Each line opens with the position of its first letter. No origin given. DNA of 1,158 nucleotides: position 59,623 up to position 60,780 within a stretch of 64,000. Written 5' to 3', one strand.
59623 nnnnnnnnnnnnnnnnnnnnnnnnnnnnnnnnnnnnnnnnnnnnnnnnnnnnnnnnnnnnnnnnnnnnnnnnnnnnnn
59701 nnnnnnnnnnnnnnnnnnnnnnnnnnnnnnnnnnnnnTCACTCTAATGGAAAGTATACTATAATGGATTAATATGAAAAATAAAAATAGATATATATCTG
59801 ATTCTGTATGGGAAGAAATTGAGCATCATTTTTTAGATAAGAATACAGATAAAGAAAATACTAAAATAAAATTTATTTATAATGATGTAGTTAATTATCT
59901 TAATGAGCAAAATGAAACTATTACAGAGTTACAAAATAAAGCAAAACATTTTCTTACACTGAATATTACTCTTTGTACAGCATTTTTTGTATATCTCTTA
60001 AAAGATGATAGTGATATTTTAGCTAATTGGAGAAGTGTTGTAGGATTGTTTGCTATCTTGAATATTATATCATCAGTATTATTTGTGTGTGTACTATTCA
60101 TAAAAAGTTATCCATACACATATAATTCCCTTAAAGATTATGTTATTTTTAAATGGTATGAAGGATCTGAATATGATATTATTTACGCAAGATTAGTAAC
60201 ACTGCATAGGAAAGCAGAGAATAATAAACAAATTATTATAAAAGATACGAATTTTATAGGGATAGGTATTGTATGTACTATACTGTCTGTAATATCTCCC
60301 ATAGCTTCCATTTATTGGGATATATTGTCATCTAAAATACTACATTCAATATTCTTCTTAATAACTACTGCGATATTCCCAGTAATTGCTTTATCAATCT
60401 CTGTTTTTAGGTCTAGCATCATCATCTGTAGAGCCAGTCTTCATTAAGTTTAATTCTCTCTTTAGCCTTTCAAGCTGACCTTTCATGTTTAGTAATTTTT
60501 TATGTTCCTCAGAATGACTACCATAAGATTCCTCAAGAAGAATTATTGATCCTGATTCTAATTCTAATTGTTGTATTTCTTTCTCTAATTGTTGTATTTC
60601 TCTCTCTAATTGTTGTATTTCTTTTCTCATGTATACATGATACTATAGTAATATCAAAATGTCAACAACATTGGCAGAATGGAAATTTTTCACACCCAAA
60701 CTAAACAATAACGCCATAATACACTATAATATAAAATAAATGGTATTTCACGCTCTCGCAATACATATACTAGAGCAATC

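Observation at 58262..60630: Low-GC three-gene insertion between the EF-G gene and argS: a split FRG-domain protein, a 4-TM membrane protein and a heptad-repeat micro-ORF. Candidate novel defence or abortive-infection module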

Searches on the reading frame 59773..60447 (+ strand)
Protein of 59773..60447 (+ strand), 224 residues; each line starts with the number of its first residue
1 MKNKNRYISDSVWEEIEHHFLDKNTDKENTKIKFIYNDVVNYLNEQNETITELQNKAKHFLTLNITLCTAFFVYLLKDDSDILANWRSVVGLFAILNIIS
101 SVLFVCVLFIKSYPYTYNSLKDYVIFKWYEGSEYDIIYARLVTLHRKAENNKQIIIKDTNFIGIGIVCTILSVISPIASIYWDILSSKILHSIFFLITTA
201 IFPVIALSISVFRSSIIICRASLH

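Call 3: search_protein_families(library=pfam, proteins=[window:59773-60447:+], max_evalue=1)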
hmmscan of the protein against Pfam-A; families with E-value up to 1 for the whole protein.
window:59773-60447:+ (224 aa): 3 families
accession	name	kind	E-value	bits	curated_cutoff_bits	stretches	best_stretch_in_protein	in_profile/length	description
PF04665.18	Pox_A32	-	0.017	15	22.8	1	7-71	75-138/242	Poxvirus A32 protein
PF07690.21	MFS_1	-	0.092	12.1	33.4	0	84-111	148-175/347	Major Facilitator Superfamily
PF06686.16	SpoIIIAC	-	0.99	10.1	24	0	65-102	7-45/56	Stage III sporulation protein AC/AD protein family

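Call 4: search_protein_families(library=padloc, proteins=[window:59773-60447:+], max_evalue=1)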
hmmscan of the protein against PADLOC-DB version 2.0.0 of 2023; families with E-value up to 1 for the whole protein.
window:59773-60447:+ (224 aa): 1 family
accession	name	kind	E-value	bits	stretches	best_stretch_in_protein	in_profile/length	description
PDLC02363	PycTM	-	0.87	7.4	0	44-126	14-83/154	-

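Call 6: search_protein_families(library=ncbifam, proteins=[window:59773-60447:+], max_evalue=0.1)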
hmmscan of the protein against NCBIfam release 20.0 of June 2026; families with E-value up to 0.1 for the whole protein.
window:59773-60447:+ (224 aa): 0 families

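Call 7: search_protein_families(library=phrogs, proteins=[window:59773-60447:+], max_evalue=0.1)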
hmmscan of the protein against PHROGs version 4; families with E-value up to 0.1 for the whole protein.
window:59773-60447:+ (224 aa): 1 family
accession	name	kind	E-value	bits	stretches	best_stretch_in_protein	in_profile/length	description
phrog_29470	-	unknown function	0.089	14.1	0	5-47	37-79/128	-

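Call 10: find_encoding_contigs(protein=window:59773-60447:+, flank=10000, max_places=10)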
Protein window:59773-60447:+ (224 aa): no gene with exactly this product is on record in the collection.

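Call 16: find_homologous_proteins(query=window:59773-60447:+, max_evalue=0.01)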
Query window:59773-60447:+ (224 aa): 1 proteins with E <= 0.01 among 338 candidates.
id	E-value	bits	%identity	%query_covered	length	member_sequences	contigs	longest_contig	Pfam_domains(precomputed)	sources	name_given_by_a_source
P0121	4.6e-140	483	100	100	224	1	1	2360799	-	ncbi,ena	-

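Call 36: search_protein_representatives(protein=window:59773-60447:+)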
Query: 224 residues. Proteins with E-value up to 0.001 (for the whole library): 5; up to 1e-10: 1; up to 1e-30: 1. The best 5 are listed.
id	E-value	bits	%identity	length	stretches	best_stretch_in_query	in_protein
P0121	1.5e-140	482.7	100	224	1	1-224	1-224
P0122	6.1e-07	46.0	26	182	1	29-181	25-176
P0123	2.0e-04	37.7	19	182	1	29-181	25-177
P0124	3.2e-04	37.1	36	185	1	13-124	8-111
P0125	9.8e-04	35.5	31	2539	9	60-91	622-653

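Call 40: find_homologous_proteins(query=A2, max_evalue=0.01)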
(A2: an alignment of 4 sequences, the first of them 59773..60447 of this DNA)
Query A2 (4 sequences) (224 aa, profile of the alignment): 3 proteins with E <= 0.01 among 3880 candidates.
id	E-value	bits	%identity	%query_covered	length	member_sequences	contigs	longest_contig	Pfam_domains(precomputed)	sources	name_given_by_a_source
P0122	9.4e-77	275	24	80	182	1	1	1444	PF18967.6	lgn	-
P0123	1.2e-74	268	19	69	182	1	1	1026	PF18967.6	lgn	-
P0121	4.8e-70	253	100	100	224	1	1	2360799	-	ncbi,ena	-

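Call 42: search_protein_families(library=pfam, proteins=[P0122, P0123, P0124], max_evalue=1)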
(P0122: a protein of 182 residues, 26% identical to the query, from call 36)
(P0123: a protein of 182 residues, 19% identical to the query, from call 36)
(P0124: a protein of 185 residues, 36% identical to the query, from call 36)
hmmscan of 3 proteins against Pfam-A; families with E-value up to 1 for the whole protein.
P0122 (182 aa): 5 families
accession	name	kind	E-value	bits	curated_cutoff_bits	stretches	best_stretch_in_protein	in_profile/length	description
PF03125.24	Sre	-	0.023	14.3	22.9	1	47-107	156-215/365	Sre G protein-coupled chemoreceptor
PF11026.13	DUF2721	-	0.15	12.4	28.3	1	47-100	63-117/129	Protein of unknown function (DUF2721)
PF15807.10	MAP17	-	0.59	10.6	29.6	0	59-108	10-59/122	Membrane-associated protein 117 kDa, PDZK1-interacting protein 1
PF24838.2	8xMP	-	0.71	10.1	30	0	46-115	15-80/136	Octameric membrane protein family (8xMP)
PF07332.16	Phage_holin_3_6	-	0.91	10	28.4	1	56-108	40-97/116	Putative Actinobacterial Holin-X, holin superfamily III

P0123 (182 aa): 4 families
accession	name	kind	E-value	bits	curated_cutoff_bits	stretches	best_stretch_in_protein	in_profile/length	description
PF10661.14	EssA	-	0.012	15.9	24.1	1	23-73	91-140/147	WXG100 protein secretion system (Wss), protein EssA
PF07332.16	Phage_holin_3_6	-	0.09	13.3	28.4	1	29-105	13-89/116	Putative Actinobacterial Holin-X, holin superfamily III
PF11712.13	Vma12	-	0.36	11.2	25.5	1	40-89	61-113/137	Endoplasmic reticulum-based factor for assembly of V-ATPase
PF20990.2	DUF2207_C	-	0.99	9.5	33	1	27-106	103-185/247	Predicted membrane protein (DUF2207) C-terminal domain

P0124 (185 aa): 5 families
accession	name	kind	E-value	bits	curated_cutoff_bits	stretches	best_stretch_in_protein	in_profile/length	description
PF00951.23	Arteri_Gl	-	0.03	14.6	24.9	1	13-112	27-126/179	Arterivirus GL envelope glycoprotein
PF05055.17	DUF677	-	0.058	12.7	29.1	1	9-152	137-263/336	Protein of unknown function (DUF677)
PF24838.2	8xMP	-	0.13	12.5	30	1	30-125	6-103/136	Octameric membrane protein family (8xMP)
PF04756.19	OST3_OST6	-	0.46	10.3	27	1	47-105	237-292/294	OST3 / OST6 family, transporter family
PF10856.13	DUF2678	-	0.47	10.9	27.8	1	40-89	28-77/118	Protein of unknown function (DUF2678)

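Call 43: search_protein_families(library=padloc, proteins=[P0122, P0123, P0124], max_evalue=0.1)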
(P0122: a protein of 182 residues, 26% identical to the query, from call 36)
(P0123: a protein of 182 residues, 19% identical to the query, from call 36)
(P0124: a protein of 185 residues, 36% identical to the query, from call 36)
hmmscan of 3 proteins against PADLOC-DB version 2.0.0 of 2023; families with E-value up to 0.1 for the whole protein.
P0122 (182 aa): 1 family
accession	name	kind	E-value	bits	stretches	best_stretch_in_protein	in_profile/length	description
PDLC02363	PycTM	-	0.051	11.4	0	45-106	19-79/154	-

P0123 (182 aa): 1 family
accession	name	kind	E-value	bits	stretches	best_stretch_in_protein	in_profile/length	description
PDLC02364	PycTM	-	0.0083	14.5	1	37-125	11-91/160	-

P0124 (185 aa): 0 families

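Call 44: find_encoding_contigs(protein=P0122, flank=5000)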
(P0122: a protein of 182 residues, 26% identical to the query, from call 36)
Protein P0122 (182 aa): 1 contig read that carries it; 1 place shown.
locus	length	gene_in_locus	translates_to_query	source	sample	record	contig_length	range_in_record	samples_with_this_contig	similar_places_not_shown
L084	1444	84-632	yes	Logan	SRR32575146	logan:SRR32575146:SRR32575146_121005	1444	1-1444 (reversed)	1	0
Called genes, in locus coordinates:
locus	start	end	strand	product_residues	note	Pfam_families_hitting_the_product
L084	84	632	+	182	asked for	PF18967:PycTM (weak)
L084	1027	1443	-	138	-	?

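Call 45: find_encoding_contigs(protein=P0123, flank=5000)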
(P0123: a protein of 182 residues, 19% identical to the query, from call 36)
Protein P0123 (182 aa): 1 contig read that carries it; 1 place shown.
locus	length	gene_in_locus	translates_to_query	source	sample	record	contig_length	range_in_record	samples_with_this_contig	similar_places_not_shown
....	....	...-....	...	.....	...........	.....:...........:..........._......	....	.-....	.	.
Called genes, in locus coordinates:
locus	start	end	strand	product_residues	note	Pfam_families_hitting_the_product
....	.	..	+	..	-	?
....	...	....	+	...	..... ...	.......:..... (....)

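Call 74: search_protein_families(library=ncbifam, proteins=[window:59773-60447:+, P0122, P0123, P0124], max_evalue=10)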
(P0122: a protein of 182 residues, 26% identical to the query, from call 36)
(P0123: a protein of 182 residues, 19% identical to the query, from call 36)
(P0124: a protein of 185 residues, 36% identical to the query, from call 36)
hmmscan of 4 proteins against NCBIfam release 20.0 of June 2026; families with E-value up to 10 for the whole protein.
window:59773-60447:+ (224 aa): 1 family
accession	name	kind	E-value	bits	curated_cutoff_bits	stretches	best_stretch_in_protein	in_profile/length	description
TIGR04402.2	mob_CxxC_CxxC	subfamily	4.6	7.4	70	1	49-122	23-96/180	mobilome CxxCx(11)CxxC protein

P0122 (182 aa): 2 families
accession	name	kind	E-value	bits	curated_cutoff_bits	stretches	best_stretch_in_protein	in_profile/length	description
TIGR04104.1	cxxc_20_cxxc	subfamily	0.025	14.9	45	1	50-101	37-88/93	TIGR04104 family putative zinc finger protein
NF041560.1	T6SS_Burk_ExIF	subfamily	1.2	8.7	90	1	49-106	127-186/234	putative type VI secretion system effector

P0123 (182 aa): 1 family
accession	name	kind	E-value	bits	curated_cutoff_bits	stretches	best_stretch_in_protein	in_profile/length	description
NF046000.1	MAG1210_fam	subfamily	0.064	11.9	275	1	18-99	28-110/550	MAG1210 family protein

P0124 (185 aa): 0 families

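Call 75: search_dna_similar(query=window:59773-60447:+, collection=phages, mode=protein, max_evalue=1, max_rows=10)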
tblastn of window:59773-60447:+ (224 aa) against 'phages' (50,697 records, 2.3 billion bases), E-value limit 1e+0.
No match.

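Call 87: find_related_loci(query=A2, collection=metagenome_contigs, flank=6000)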
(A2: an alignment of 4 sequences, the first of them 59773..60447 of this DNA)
Query A2 (224 aa) in metagenome_contigs; peptide patterns used: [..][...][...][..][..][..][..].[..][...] (x = any residue, [..] = any of these).
170 stretches matched a pattern, but none encodes a relative of the query by tblastn (E <= 1e-3).

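Call 88: find_related_loci(query=A2, collection=viral_contigs, flank=6000)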
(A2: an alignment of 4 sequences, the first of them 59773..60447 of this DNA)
Query A2 (224 aa) in viral_contigs; peptide patterns used: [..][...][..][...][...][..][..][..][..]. (x = any residue, [..] = any of these).
18 stretches matched a pattern, but none encodes a relative of the query by tblastn (E <= 1e-3).

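Call 90: find_encoding_contigs(protein=P0124, flank=6000, max_places=4)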
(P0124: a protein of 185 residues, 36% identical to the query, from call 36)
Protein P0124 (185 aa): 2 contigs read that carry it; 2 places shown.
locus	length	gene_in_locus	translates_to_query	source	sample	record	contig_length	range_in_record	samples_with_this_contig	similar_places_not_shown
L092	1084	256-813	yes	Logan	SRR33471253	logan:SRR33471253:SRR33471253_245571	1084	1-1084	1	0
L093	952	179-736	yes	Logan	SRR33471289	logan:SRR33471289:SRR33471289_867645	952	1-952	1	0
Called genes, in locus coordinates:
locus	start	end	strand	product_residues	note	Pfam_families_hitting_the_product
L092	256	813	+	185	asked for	-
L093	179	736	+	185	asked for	-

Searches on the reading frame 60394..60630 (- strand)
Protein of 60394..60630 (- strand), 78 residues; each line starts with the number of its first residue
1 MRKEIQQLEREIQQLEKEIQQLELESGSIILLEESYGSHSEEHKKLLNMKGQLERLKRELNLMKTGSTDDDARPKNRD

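Call 3: search_protein_families(library=pfam, proteins=[window:60394-60630:-], max_evalue=1)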
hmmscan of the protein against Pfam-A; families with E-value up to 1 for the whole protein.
window:60394-60630:- (78 aa): 40 families (the best 25 are shown)
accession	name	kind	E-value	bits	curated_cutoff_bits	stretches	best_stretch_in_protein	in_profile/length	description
PF15035.11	Rootletin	-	0.0019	18.7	36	1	2-70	110-176/188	Ciliary rootlet component, centrosome cohesion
PF07926.17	TPR_MLP1_2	-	0.0046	17.4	36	1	3-25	57-79/129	TPR/MLP1/MLP2-like protein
PF18052.6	Rx_N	-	0.0098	16.4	27.7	1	40-65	14-39/93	Rx N-terminal domain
PF21408.2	MTR4-like_stalk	-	0.016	15.9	24.2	1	3-60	15-59/64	Exosome RNA helicase MTR4-like, stalk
PF03285.20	Paralemmin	-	0.018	15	27.3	1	5-51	63-110/333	Paralemmin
PF05549.16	Allexi_40kDa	-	0.023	14.7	26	1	4-76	79-150/271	Allexivirus 40kDa protein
PF17675.6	APG6_N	-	0.037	14.9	45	1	3-62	67-127/132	Apg6 coiled-coil region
PF00239.26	Resolvase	-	0.04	14.5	23.3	1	4-71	71-138/145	Resolvase, N terminal domain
PF05008.21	V-SNARE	-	0.047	14.6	25.9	1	3-61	36-89/92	Vesicle transport v-SNARE protein N-terminus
PF11068.13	YlqD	-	0.048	14.4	27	1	5-63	22-89/131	YlqD protein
PF09787.14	Golgin_A5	-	0.048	13.6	31.7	1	2-66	60-129/305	Golgin subfamily A member 5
PF15397.11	DUF4618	-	0.048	13.5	34.9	1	2-26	199-223/258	Domain of unknown function (DUF4618)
PF18210.6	Knl1_RWD_C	-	0.05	14.2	27.8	1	1-58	2-55/151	Knl1 RWD C-terminal domain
PF04102.17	SlyX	-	0.062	14.4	30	1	2-26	30-54/67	SlyX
PF03961.19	FapA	-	0.09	12.8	31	1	2-64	155-216/272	Flagellar Assembly Protein A beta solenoid domain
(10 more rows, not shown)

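Call 4: search_protein_families(library=padloc, proteins=[window:60394-60630:-], max_evalue=1)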
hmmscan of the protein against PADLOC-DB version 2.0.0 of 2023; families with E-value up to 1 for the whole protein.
window:60394-60630:- (78 aa): 4 families
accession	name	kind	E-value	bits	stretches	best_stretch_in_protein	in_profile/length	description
PDLC04526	PDC-M22B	-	0.0024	14.6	1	4-72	313-385/535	-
PDLC00583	JetC3|JetC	-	0.0029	13.4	1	2-65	829-892/1471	DUF3584 domain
PDLC03642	MTase_III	-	0.011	12.4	1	17-76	279-335/528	Type III methyltransferase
PDLC03863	LmuB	-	0.078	9.6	1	3-59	376-440/610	-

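Call 6: search_protein_families(library=ncbifam, proteins=[window:60394-60630:-], max_evalue=0.1)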
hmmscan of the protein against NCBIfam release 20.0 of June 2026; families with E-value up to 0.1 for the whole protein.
window:60394-60630:- (78 aa): 4 families
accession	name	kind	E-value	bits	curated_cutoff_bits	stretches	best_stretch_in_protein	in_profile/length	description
NF053563.1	Rkd4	equivalog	0.0073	14.5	860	1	2-62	349-409/747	arcadin-4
NF045487.1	ASRP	equivalog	0.017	13.8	300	1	3-62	163-222/593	archaea-specific SMC-related protein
TIGR04211.1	SH3_and_anchor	equivalog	0.023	14.3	65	1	2-60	100-158/198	TIGR04211 family SH3 domain-containing protein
TIGR02209.1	ftsL_broad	equivalog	0.043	13.7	42.45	1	2-26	30-54/85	cell division protein FtsL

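Call 7: search_protein_families(library=phrogs, proteins=[window:60394-60630:-], max_evalue=0.1)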
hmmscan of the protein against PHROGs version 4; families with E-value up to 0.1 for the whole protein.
window:60394-60630:- (78 aa): 2 families
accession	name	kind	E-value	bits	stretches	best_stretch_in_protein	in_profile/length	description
phrog_33443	-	unknown function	0.028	15.6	0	5-30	35-60/68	-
phrog_36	-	transcription regulation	0.035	14.7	1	3-65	61-138/220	transcriptional regulator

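Call 81: list_cluster_members(proteins=[P0001, P0121, window:60394-60630:-, P0002, window:60740-62668:+])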
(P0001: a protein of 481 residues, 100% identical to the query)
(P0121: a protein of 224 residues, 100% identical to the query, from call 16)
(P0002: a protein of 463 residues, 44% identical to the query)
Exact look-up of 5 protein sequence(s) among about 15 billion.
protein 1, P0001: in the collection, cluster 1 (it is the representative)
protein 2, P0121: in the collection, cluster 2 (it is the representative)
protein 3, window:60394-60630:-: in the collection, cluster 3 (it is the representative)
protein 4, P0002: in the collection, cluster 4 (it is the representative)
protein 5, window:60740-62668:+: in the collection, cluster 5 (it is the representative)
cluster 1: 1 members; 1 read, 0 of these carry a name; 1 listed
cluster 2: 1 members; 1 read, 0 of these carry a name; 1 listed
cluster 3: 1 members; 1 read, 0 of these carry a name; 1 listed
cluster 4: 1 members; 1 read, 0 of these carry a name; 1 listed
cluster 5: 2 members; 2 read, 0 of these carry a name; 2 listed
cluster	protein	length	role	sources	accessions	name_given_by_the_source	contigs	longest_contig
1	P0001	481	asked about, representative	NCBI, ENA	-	-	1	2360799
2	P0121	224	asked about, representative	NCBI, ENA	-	-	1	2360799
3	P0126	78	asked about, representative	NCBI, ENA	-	-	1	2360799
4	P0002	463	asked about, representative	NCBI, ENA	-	-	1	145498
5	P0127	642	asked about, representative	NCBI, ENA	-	-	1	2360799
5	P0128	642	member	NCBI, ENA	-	-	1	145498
